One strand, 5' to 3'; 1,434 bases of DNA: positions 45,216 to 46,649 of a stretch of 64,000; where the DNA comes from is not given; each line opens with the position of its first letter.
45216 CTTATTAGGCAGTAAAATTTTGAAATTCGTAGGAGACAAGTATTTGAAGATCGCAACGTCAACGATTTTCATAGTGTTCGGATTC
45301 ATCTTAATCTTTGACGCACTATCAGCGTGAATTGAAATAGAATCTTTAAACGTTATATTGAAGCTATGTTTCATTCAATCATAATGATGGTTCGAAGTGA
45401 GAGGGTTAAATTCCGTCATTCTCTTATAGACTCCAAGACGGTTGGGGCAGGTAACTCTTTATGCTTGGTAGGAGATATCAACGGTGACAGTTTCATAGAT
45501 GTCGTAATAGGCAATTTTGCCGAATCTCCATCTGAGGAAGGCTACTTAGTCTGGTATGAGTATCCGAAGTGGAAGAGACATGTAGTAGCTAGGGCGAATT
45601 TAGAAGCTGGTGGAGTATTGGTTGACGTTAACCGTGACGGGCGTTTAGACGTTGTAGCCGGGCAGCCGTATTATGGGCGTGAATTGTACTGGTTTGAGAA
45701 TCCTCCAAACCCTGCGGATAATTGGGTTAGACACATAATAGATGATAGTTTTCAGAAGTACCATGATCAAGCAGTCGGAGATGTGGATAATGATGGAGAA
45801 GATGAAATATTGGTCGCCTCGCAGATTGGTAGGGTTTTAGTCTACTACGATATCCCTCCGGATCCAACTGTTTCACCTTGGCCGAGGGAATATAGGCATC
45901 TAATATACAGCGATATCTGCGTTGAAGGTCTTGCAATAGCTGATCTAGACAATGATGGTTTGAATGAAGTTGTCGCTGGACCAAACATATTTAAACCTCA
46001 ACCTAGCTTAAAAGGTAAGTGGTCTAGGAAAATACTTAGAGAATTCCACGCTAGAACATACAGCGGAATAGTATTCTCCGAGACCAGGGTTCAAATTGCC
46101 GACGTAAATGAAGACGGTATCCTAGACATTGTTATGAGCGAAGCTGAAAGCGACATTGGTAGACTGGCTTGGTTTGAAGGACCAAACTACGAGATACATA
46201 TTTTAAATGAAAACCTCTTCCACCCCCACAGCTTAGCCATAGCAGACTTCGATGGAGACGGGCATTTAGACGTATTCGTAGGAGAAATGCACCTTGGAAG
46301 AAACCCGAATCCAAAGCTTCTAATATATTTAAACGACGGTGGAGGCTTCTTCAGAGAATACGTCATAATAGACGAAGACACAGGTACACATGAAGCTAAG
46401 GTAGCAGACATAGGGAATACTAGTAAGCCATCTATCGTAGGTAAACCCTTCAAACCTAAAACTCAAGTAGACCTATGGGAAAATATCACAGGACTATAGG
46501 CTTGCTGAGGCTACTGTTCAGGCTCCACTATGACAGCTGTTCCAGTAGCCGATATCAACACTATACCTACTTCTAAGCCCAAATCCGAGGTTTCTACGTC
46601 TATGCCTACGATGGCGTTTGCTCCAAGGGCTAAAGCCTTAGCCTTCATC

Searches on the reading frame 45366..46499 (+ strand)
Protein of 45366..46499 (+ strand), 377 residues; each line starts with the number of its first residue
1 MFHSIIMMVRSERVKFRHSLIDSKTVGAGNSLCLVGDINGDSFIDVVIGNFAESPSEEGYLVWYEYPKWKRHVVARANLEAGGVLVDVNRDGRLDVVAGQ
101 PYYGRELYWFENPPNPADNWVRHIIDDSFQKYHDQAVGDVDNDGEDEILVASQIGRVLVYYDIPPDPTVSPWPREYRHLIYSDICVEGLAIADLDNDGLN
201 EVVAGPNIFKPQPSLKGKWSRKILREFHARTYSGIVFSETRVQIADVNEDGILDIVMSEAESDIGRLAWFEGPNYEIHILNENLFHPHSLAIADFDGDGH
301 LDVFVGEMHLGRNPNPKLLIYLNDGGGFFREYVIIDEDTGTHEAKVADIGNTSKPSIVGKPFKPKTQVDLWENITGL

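Call 104: search_protein_families(library=pfam, proteins=[window:45366-46499:+], max_evalue=0.00001)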
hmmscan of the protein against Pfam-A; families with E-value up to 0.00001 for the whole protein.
window:45366-46499:+ (377 aa): 2 families
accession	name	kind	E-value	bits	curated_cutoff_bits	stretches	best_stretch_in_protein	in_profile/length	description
PF13517.12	FG-GAP_3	-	1.2e-26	93.5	26.9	3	246-305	1-61/61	FG-GAP-like repeat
PF01839.29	FG-GAP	-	3e-24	84.9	22.1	0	288-307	3-22/37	FG-GAP repeat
